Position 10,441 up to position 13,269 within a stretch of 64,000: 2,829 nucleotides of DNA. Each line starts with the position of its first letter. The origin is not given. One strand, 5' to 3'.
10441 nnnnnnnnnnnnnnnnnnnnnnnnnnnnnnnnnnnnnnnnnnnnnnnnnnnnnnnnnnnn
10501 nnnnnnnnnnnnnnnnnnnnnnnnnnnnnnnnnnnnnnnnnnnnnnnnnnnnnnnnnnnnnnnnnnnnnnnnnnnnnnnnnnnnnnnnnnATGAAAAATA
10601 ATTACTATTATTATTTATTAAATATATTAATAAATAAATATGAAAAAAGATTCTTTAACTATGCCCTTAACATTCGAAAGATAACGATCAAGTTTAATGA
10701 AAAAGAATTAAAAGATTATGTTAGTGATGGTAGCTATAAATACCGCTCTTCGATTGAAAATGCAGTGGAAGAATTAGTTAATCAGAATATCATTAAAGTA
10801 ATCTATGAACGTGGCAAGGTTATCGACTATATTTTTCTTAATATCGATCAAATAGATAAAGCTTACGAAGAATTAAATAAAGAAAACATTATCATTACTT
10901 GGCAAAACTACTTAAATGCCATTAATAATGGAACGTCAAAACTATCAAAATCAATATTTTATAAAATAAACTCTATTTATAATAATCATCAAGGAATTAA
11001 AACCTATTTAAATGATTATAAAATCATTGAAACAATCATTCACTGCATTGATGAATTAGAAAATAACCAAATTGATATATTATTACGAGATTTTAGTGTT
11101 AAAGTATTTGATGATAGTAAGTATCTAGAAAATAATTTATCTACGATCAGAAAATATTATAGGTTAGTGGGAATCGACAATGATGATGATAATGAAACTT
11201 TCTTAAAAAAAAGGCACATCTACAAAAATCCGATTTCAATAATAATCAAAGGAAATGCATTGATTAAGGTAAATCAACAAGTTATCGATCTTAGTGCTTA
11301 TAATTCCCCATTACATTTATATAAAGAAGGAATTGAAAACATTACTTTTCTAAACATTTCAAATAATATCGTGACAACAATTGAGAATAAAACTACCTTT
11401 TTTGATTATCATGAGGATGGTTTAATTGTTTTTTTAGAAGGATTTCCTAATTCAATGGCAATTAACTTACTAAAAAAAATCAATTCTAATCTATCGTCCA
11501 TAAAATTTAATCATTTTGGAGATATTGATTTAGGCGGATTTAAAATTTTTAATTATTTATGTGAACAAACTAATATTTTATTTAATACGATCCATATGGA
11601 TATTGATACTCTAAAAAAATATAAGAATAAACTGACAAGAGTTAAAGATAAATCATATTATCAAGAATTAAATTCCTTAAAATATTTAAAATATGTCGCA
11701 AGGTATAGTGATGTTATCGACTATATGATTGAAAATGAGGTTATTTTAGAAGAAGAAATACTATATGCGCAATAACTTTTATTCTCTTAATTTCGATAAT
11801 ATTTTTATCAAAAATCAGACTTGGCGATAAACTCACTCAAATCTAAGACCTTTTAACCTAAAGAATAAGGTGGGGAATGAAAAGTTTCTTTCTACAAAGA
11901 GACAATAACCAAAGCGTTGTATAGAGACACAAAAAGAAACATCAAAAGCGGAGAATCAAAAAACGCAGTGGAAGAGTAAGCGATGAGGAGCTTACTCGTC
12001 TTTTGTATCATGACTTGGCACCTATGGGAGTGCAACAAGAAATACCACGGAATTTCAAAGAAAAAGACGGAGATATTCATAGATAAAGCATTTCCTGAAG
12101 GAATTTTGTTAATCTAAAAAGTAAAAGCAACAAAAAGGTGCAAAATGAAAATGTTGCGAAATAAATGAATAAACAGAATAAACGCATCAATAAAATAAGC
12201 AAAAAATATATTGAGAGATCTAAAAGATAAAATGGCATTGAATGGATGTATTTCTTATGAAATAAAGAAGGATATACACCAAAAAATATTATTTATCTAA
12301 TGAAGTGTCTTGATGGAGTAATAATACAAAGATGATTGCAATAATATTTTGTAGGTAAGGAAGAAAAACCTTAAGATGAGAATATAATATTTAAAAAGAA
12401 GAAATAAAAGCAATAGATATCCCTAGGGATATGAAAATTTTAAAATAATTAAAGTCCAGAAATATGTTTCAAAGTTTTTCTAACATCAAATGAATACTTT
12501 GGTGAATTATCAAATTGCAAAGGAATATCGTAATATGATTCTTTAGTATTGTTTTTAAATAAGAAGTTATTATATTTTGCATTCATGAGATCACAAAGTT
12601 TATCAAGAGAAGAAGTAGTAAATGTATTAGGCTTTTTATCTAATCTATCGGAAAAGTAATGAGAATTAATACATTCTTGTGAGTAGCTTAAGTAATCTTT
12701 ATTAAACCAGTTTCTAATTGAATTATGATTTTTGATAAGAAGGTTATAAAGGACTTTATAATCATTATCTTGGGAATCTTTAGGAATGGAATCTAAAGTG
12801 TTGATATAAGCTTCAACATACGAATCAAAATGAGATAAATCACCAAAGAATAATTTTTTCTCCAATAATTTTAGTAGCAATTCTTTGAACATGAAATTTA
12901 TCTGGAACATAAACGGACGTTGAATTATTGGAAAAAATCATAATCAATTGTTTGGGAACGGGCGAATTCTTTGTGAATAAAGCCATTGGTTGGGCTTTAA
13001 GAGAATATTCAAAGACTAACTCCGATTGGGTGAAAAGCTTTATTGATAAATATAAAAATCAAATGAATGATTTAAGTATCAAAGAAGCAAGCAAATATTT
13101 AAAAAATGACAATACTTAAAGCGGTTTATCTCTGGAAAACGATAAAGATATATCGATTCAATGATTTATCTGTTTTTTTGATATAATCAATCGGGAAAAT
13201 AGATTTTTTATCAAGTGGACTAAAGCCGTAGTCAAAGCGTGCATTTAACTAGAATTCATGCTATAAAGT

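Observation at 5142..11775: Complete four-gene Wadjet-like (JetABCD) SMC/Toprim system on an AT-rich cassette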

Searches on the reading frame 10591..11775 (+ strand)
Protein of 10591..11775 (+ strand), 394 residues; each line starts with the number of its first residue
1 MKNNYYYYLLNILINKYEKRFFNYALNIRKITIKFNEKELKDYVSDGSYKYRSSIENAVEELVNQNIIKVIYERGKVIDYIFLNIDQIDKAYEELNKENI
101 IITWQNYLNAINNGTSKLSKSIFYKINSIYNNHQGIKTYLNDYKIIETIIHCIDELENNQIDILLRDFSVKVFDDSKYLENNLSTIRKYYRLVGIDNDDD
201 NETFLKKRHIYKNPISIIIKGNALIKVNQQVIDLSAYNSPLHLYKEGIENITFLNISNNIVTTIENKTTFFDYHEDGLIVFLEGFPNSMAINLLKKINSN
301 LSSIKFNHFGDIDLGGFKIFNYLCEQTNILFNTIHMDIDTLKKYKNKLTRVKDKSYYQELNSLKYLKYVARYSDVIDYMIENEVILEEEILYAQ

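Call 3: search_protein_families(library=pfam, proteins=[window:10591-11775:+], max_evalue=0.01)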
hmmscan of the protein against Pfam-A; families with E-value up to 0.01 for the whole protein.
window:10591-11775:+ (394 aa): 2 families
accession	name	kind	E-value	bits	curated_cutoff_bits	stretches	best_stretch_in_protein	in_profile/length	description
PF09983.15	JetD_C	-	5.5e-18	65.4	22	1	240-391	22-170/179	Wadjet protein JetD, C-terminal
PF09664.16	DUF2399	-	0.00056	20.1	23.4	1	276-388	42-141/152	Protein of unknown function C-terminus (DUF2399)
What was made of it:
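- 10591..11775 (+): jetD, Toprim nuclease, 394 aa. Toprim Glu motif IENKTTF at 11380-11400, DxD motif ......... at 11512-11538, C-terminal acidic motif ILEEEIL at 11743-11763. Pfam JetD_C 5.5e-18 (call 3).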

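Call 4: search_protein_families(library=padloc, proteins=[window:10591-11775:+], max_evalue=0.01)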
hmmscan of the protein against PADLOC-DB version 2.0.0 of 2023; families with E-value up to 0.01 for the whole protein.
window:10591-11775:+ (394 aa): 9 families
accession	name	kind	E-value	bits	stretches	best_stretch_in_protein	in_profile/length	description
PDLC00533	JetD1|JetD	-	1.4e-75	252.9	1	3-392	2-406/409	DUF2220; DUF3322; DUF2399 domain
PDLC00526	JetD1|JetD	-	1.1e-63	213.9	1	3-392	3-399/407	DUF2220; DUF3322; DUF2399 domain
PDLC00528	JetD1|JetD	-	8.1e-27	92.4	1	31-384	26-400/418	DUF2220; DUF3322; DUF2399 domain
PDLC00524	JetD1|JetD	-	1.2e-25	88.4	1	8-391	3-385/387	DUF2220; DUF3322; DUF2399 domain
PDLC00521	JetD1|JetD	-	2.4e-19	67.7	1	149-350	147-350/395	DUF2220; DUF3322; DUF2399 domain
PDLC00525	JetD1|JetD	-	9.4e-18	62.3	1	9-391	7-410/412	DUF2220; DUF3322; DUF2399 domain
PDLC00529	JetD1|JetD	-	3e-17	60.8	1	29-390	26-387/394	DUF2220; DUF3322; DUF2399 domain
PDLC00530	JetD1|JetD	-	8.5e-07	26.6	1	158-363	158-347/391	DUF2220; DUF3322; DUF2399 domain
PDLC00520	JetD1|JetD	-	1.1e-06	26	1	260-355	238-332/398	DUF2220; DUF3322; DUF2399 domain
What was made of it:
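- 10591..11775 (+): PADLOC JetD1 1.4e-75, residues 3-392 on 2-406/409 (call 4).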

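Call 29: search_solved_structures(query=window:10591-11775:+, max_evalue=1, show_alignments=2)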
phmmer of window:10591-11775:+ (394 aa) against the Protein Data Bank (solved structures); distinct sequences matched with E-value up to 1: 3.
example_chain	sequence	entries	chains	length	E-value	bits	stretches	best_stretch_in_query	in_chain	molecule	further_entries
5zc3_B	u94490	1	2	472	5.9e-05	25.7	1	15-162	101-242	RxLR effector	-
7xvi_A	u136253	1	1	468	0.0017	20.9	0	55-116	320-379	PITG_15142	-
4ham_A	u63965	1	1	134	0.12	14.8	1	63-120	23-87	Lmo2241 protein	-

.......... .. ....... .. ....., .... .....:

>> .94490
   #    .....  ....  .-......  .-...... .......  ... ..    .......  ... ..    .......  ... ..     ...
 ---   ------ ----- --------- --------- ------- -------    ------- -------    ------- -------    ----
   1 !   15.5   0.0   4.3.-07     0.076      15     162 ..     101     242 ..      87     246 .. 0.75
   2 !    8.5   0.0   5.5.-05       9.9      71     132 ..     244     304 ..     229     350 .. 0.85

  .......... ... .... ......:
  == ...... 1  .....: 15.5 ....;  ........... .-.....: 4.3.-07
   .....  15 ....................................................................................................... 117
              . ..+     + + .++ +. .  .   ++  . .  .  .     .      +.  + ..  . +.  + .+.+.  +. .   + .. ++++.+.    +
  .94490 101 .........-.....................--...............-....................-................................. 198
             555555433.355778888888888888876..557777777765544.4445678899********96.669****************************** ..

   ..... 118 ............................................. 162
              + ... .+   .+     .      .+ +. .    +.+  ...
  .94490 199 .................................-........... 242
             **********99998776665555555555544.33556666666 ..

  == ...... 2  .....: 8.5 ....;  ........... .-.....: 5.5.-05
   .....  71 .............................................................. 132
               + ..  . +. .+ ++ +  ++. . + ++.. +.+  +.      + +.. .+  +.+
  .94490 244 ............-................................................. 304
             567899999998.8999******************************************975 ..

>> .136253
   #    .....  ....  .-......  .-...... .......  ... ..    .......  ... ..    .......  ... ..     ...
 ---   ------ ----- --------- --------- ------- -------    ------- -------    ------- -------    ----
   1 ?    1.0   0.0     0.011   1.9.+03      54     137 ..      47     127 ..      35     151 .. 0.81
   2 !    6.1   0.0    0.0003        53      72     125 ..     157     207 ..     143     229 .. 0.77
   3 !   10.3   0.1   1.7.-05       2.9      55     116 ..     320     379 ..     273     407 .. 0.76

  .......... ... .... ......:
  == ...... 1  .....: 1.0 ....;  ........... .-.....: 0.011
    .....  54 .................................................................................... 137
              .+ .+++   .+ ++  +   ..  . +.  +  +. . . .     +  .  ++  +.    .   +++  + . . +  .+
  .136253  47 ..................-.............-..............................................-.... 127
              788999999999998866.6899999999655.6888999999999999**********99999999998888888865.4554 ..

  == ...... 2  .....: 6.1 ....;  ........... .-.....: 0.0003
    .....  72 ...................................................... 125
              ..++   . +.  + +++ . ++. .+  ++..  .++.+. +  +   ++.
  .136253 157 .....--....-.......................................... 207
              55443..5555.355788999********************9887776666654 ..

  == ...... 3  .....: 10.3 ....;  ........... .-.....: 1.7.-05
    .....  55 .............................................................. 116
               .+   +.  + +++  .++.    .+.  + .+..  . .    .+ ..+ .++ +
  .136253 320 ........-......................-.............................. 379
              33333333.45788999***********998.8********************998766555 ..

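Call 31: find_homologous_proteins(query=window:10591-11775:+, max_evalue=0.00001)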
Query window:10591-11775:+ (394 aa): 31 proteins with E <= 0.00001 among 6953 candidates.
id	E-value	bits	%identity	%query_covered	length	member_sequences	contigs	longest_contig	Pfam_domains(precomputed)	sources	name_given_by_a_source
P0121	2.5e-247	838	100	100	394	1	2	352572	PF09983.16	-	-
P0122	9.1e-170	583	70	100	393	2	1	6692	PF09664.17,PF09983.16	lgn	-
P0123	1.6e-164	566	69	99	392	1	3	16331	PF09983.16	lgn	-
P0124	1.8e-164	566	69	99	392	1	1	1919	PF09983.16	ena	-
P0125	3.2e-164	565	69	99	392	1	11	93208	PF09983.16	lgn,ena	-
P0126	3.3e-164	565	69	99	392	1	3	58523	PF09983.16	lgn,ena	-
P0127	4.8e-164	564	69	99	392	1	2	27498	PF09983.16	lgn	-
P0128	6.8e-164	564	69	99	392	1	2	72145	PF09983.16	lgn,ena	-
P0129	6.8e-56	208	36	98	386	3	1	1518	PF09983.16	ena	-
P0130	5.1e-47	179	36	96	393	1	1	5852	PF09983.16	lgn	-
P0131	2.1e-38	151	36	97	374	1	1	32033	PF09983.16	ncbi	-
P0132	1.3e-32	132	34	96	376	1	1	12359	PF09983.16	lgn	-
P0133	2.4e-32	131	34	96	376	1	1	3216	PF09983.16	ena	-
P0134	4.2e-32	130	34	87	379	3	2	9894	PF09983.16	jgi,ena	-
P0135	4.6e-31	127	30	89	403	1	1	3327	PF09983.16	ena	-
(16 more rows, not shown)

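Call 33: search_solved_structures(query=A2, max_evalue=1, show_alignments=2)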
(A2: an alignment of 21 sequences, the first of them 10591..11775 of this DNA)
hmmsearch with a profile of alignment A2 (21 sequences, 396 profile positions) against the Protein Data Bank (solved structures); distinct sequences matched with E-value up to 1: 2.
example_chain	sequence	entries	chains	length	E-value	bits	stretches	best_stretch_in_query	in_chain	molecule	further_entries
2zbk_A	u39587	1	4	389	0.00063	22.1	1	207-324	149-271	Type II DNA topoisomerase VI subunit A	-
2nbs_A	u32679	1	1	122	0.45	12.7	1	153-224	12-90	E_1r26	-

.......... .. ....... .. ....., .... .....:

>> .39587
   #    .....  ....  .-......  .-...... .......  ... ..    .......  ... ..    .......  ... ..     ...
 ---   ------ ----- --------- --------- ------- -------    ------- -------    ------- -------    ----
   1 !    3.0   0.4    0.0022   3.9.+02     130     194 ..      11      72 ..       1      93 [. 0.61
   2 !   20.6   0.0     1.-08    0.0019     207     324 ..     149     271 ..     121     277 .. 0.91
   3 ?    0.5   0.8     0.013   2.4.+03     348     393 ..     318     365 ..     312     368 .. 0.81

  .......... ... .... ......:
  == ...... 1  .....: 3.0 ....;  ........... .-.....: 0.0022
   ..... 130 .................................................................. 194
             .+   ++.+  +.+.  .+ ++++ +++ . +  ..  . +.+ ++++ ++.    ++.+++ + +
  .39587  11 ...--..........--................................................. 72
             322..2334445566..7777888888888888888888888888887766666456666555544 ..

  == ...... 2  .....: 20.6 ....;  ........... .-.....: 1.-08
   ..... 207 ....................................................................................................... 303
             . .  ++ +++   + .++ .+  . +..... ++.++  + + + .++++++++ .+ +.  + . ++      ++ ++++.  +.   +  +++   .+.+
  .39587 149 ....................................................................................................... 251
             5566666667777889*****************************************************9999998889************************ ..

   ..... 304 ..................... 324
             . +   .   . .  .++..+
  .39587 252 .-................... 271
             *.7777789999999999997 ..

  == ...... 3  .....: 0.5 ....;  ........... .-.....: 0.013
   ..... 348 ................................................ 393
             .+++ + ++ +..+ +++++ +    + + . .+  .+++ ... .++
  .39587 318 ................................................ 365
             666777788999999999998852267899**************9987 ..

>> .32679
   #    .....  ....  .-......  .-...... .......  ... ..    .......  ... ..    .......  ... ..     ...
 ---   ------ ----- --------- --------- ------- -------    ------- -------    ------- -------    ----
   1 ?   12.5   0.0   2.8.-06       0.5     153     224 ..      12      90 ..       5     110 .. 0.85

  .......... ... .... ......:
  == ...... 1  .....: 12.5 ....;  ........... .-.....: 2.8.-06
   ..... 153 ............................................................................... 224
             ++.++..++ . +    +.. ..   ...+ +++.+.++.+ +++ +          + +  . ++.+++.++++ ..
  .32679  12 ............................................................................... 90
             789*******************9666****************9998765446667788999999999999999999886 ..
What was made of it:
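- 10591..11775 (+): Profile A2 hits Topo VI-A 2zbk (call 33).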

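Call 43: predict_structure(alignment_id=A2)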
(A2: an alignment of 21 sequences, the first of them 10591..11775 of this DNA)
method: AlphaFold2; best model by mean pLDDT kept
length: 394 residues; sequences in the alignment: 21
mean_pLDDT: 91.8   pTM: 0.74
mean pLDDT of the five models: 91.8, 91.8, 91.3, 90.8, 90.0
residues with pLDDT >= 90: 303; 70-90: 81; 50-70: 9; < 50: 1
segments of 3 or more residues with pLDDT < 50: none
pLDDT, mean of each block of 10 residues (from residue 1): 92 92 68 92 88 95 97 90 94 94 92 94 94 86 92 95 94 96 94 85 89 91 92 92 90 94 94 93 90 94 93 95 96 96 94 93 96 97 91 63
secondary structure, 60 per line:
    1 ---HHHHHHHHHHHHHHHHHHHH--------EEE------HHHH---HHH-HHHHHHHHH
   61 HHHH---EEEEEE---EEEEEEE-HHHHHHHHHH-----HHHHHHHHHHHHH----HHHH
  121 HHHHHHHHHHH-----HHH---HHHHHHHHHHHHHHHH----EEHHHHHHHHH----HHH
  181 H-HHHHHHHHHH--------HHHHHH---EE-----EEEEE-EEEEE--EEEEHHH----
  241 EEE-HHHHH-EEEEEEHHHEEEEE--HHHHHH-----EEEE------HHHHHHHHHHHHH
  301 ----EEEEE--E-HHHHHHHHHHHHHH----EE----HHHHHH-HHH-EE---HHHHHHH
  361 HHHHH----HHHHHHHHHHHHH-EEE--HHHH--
elements in order: H4-23 E32-34 H41-44 H52-64 E68-73 E77-83 H85-94 H100-112 H117-131 H143-158 H165-173 H178-181 H183-192 H201-206 E217-221 E223-227 E230-233 E241-243 H245-249 E251-256 E260-264 H267-272 E278-281 H288-300 E305-309 H314-327 H338-343 H354-365 H370-382 E384-386 H389-392
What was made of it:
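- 10591..11775 (+): The AF2 model has pLDDT 91.8 (call 43).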

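Call 45: fold_search(model_id=the predicted structure, library=pdb)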
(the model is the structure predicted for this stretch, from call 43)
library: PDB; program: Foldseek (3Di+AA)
matches with E <= 10: 672; with E <= 0.001: 5
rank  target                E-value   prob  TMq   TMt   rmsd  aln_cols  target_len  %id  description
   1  8urq_A                1.6e-08  1.00  0.39  0.42  18.4       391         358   13  Spo11 core complex with gapped DNA (released 2024-06-26)
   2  7til_B                7.0e-08  1.00  0.38  0.39  10.4       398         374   12  CryoEM structure of JetD from Pseudomonas aeruginosa (released 2022-10-05)
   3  7til_A                2.0e-07  1.00  0.42  0.45  10.4       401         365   11  CryoEM structure of JetD from Pseudomonas aeruginosa (released 2022-10-05)
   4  2zbk_A                5.8e-07  1.00  0.41  0.46  12.6       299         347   15  Crystal structure of an intact type II DNA topoisomerase: insights into DNA transfer mechanisms (released 2008-02-12)
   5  2q2e_A                6.3e-05  1.00  0.39  0.48   8.2       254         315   14  Crystal structure of the topoisomerase VI holoenzyme from Methanosarcina mazei (released 2007-07-10)
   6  9gm7_D                2.4e-01  0.25  0.16  0.21  17.1       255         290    9  MukBEF in a nucleotide-bound state with open neck gate (monomer) (released 2025-03-26)
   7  3euh_B                2.7e-01  0.25  0.17  0.20  14.9       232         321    9  Crystal Structure of the MukE-MukF Complex (released 2009-01-20)
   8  9gmb_D                2.7e-01  0.15  0.15  0.19  19.6       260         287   11  MukEF in complex with the phage protein gp5.9 (released 2025-03-26)
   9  3rpu_X                3.2e-01  0.18  0.15  0.19  17.6       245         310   10  Crystal structure of the MukE-MukF complex (released 2012-03-14)
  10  9gmb_C                3.2e-01  0.18  0.15  0.18  18.2       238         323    8  MukEF in complex with the phage protein gp5.9 (released 2025-03-26)
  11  9gm9_D                3.2e-01  0.15  0.15  0.18  18.4       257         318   12  MukBEF in a DNA capture state (released 2025-03-26)
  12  8dk1_F                3.4e-01  0.92  0.19  0.36   6.7       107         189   14  CryoEM structure of JetABC (head construct) from Pseudomonas aeruginosa PA14 (released 2022-10-05)
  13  6z2b_B                3.4e-01  0.63  0.17  0.51   9.9       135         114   15  Toprim domain of RNase M5 bound with two Mg2+ ions (released 2021-03-17)
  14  3rpu_B                3.4e-01  0.16  0.15  0.19  17.2       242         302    9  Crystal structure of the MukE-MukF complex (released 2012-03-14)
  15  8q5x_A                3.8e-01  0.08  0.10  0.11  16.7       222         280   10  MgADP-bound Fe protein of the molybdenum nitrogenase from Methanococcus maripaludis (released 2024-05-15)
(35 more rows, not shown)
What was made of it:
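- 10591..11775 (+): Foldseek: Spo11 8urq 1.6e-8, P. aeruginosa JetD 7til 7e-8, Topo VI-A 2zbk and 2q2e (call 45).
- On Wadjet type I (JetABCD): The model (pLDDT 91.8) matches JetD 7til, Spo11 and Topo VI-A with probability 1.00 (calls 43, 45).
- Folds: the JetD model (pLDDT 91.8) matches Spo11, P. aeruginosa JetD 7til and Topo VI-A with probability 1.00 (calls 43, 45).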

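Call 51: search_protein_families(library=ncbifam, proteins=[window:10591-11775:+], max_evalue=0.01)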
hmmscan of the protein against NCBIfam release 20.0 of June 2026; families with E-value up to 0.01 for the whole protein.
window:10591-11775:+ (394 aa): 0 families

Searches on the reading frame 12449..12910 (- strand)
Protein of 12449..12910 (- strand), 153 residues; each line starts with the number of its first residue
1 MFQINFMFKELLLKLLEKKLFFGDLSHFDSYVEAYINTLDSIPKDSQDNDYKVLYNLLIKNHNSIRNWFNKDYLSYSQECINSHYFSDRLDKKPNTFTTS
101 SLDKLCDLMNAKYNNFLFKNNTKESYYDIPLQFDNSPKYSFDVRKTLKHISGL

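Call 11: search_protein_families(library=pfam, proteins=[window:12449-12910:-], max_evalue=0.01)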
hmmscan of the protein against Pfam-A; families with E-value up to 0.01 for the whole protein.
window:12449-12910:- (153 aa): 0 families

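Call 39: search_protein_families(library=padloc, proteins=[window:12449-12910:-], max_evalue=0.001)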
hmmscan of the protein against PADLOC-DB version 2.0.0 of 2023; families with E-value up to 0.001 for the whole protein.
window:12449-12910:- (153 aa): 0 families

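Call 51: search_protein_families(library=ncbifam, proteins=[window:12449-12910:-], max_evalue=0.01)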
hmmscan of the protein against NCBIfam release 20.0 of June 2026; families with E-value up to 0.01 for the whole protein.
window:12449-12910:- (153 aa): 1 family
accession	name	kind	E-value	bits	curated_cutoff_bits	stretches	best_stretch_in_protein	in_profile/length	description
NF033529.1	transpos_ISLre2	equivalog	2.3e-06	27.1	200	1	30-125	231-331/382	ISLre2 family transposase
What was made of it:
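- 12449..12910 (-): Right flank: fragment of an ISLre2-family transposase. NCBIfam NF033529, positions 231-331/382, E 2.3e-6, below the family cut-off because it is a fragment (call 51).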

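Call 53: search_protein_families(library=pfam, proteins=[window:12449-12910:-], max_evalue=5)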
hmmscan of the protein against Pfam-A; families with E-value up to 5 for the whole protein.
window:12449-12910:- (153 aa): 1 family
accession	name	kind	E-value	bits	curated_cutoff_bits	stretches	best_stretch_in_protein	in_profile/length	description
PF08111.16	Pea-VEAacid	-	0.032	14.9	25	1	26-34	7-15/15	Pea-VEAacid family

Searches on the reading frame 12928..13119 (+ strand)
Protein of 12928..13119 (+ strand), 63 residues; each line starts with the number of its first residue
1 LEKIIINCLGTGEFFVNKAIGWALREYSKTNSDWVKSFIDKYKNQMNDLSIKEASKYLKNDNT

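Call 11: search_protein_families(library=pfam, proteins=[window:12928-13119:+], max_evalue=0.01)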
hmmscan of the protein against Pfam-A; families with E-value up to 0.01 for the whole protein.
window:12928-13119:+ (63 aa): 1 family
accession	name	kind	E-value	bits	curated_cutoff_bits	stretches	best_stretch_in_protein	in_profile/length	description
PF08713.17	DNA_alkylation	-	1.1e-19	71.4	21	1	2-58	157-213/213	DNA alkylation repair enzyme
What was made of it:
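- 12928..13119 (+): Right flank: 3' remnant of an alkD-type DNA alkylation repair gene, at the right edge of the low-GC island. Pfam DNA_alkylation, positions 157-213/213, 1.1e-19 (call 11).
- Checked: 12928-13119 (+) matches positions 157-213 of the 213-position Pfam DNA_alkylation profile (call 11).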
